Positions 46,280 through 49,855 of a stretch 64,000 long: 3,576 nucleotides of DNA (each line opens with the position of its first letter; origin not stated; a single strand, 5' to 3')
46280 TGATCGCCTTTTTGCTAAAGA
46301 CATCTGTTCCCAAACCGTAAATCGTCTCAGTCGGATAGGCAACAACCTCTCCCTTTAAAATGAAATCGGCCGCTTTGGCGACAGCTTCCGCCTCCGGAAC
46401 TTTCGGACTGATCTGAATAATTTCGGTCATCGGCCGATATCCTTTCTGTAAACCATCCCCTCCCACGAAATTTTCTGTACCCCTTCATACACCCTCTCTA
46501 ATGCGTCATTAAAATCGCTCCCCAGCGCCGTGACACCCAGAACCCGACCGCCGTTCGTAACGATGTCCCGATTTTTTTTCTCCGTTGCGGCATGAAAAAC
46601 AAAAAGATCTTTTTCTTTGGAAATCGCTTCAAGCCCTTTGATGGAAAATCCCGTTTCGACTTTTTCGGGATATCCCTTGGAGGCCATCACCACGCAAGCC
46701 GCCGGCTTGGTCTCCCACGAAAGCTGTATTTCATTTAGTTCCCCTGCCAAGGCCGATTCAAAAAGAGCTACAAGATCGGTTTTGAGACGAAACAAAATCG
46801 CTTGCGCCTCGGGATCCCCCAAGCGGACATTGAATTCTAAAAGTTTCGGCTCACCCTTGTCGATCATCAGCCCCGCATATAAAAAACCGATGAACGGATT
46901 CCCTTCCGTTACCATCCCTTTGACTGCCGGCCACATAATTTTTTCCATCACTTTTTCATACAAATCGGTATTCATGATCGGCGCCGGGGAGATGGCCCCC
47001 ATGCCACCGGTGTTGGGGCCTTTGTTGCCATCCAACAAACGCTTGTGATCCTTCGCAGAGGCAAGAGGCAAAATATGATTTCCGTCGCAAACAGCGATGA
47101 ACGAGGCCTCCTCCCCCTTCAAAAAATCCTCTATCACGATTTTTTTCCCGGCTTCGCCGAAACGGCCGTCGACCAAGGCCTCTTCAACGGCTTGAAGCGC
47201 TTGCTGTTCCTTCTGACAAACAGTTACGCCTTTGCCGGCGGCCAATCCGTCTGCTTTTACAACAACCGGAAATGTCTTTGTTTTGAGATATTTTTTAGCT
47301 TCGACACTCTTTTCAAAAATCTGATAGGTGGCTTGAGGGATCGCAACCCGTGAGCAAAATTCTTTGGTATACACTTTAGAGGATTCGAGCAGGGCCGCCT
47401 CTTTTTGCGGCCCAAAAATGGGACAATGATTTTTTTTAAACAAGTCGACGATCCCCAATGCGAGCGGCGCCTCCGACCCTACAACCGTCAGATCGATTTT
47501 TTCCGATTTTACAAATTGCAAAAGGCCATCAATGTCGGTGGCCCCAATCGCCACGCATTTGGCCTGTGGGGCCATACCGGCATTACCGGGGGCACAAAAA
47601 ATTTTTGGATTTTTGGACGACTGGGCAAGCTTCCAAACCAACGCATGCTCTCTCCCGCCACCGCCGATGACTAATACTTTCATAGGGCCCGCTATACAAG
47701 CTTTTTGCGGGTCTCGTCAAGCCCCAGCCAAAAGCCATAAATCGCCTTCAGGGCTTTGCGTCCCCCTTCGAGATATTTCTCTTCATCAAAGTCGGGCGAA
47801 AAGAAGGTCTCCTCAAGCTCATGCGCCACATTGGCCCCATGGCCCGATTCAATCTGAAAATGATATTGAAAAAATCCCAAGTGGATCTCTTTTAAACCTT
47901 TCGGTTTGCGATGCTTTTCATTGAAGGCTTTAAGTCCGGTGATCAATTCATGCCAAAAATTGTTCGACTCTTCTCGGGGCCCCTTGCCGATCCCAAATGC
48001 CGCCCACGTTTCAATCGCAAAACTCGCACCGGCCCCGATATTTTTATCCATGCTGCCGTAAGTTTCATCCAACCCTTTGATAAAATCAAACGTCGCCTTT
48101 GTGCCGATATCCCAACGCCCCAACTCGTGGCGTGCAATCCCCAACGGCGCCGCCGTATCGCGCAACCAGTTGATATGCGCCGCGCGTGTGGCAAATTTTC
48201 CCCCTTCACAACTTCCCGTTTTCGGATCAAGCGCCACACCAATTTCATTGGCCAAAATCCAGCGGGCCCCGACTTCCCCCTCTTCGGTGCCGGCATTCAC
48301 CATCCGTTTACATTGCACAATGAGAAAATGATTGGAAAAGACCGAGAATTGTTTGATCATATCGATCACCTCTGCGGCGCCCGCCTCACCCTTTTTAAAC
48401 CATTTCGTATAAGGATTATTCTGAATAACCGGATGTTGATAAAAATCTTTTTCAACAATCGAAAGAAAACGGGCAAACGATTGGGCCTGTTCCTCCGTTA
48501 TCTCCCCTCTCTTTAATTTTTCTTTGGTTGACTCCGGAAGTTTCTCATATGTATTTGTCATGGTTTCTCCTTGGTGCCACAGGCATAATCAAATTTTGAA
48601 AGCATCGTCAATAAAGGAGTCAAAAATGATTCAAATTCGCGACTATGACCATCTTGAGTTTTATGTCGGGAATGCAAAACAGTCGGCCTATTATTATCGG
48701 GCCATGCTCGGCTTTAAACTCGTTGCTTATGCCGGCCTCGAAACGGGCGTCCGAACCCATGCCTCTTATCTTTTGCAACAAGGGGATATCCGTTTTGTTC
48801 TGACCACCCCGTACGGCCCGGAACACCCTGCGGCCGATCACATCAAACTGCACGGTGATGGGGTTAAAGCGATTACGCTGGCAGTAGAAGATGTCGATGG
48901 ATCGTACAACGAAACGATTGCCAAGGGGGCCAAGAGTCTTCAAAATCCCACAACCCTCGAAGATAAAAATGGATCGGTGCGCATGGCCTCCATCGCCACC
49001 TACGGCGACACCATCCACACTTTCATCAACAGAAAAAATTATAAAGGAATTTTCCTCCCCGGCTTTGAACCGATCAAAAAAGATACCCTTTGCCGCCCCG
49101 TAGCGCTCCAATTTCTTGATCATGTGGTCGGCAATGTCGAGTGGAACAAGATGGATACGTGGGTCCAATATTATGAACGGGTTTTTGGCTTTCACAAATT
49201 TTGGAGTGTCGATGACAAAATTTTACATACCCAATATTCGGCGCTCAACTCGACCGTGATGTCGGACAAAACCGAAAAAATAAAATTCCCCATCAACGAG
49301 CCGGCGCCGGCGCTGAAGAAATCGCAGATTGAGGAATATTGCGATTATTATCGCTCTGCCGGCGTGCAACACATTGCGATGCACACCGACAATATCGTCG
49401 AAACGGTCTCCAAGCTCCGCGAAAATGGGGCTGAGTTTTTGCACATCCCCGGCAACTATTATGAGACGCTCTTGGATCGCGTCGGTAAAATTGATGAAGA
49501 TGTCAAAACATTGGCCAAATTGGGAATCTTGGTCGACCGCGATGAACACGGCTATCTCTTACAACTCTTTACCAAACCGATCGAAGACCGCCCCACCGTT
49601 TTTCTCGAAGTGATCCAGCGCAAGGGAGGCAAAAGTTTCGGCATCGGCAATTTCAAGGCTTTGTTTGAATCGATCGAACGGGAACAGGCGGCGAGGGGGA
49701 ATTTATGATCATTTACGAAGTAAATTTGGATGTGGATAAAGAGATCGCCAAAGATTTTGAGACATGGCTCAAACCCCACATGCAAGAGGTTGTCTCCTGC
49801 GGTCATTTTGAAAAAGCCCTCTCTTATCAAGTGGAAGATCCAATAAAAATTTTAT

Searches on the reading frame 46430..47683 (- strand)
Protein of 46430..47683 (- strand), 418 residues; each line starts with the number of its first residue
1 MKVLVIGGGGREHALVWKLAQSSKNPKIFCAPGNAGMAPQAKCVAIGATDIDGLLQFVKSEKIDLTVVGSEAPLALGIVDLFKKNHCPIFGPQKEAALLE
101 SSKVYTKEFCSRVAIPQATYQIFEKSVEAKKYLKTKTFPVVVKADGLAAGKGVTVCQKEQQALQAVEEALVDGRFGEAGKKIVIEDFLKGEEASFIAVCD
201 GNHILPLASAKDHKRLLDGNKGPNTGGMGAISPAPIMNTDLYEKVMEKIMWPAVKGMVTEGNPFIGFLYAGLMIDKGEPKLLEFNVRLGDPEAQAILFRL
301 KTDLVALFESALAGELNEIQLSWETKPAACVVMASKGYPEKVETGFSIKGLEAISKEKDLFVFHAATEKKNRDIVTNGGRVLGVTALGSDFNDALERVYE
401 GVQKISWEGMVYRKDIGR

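Call 50: search_protein_families(library=pfam, proteins=[window:46430-47683:-], max_evalue=0.00001)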
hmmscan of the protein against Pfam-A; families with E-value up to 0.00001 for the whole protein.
window:46430-47683:- (418 aa): 3 families
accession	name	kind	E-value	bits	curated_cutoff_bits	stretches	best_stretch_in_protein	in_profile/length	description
PF01071.24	GARS_A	-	1.9e-75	253.5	27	1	101-293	1-194/194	Phosphoribosylglycinamide synthetase, ATP-grasp (A) domain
PF02844.21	GARS_N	-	1.7e-38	131.8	29.5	1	1-100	1-100/100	Phosphoribosylglycinamide synthetase, N domain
PF02843.22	GARS_C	-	1.1e-32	112.7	34.8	1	328-417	1-90/92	Phosphoribosylglycinamide synthetase, C domain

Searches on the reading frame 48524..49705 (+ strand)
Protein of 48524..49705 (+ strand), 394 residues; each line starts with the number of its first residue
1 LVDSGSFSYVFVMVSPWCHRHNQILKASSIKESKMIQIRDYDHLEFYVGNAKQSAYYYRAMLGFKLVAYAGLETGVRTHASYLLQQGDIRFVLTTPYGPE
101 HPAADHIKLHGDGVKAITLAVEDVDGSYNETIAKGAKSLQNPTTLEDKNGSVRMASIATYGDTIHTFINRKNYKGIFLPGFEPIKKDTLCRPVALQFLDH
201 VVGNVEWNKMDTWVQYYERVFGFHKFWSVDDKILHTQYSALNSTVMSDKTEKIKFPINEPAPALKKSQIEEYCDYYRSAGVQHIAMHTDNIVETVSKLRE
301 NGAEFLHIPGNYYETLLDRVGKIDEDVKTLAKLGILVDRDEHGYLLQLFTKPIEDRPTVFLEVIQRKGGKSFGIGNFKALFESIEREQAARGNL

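Call 50: search_protein_families(library=pfam, proteins=[window:48524-49705:+], max_evalue=0.00001)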
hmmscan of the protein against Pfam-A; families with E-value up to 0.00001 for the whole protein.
window:48524-49705:+ (394 aa): 3 families
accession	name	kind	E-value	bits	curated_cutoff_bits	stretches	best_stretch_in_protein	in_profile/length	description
PF00903.31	Glyoxalase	-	3.1e-23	82.9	20.6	2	207-345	9-118/121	Glyoxalase/Bleomycin resistance protein/Dioxygenase superfamily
PF13669.12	Glyoxalase_4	-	3.9e-09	37.2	27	0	42-143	1-98/109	Glyoxalase/Bleomycin resistance protein/Dioxygenase superfamily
PF14696.12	Glyoxalase_5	-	3.8e-08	34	27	1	39-171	8-127/139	Hydroxyphenylpyruvate dioxygenase, HPPD, N-terminal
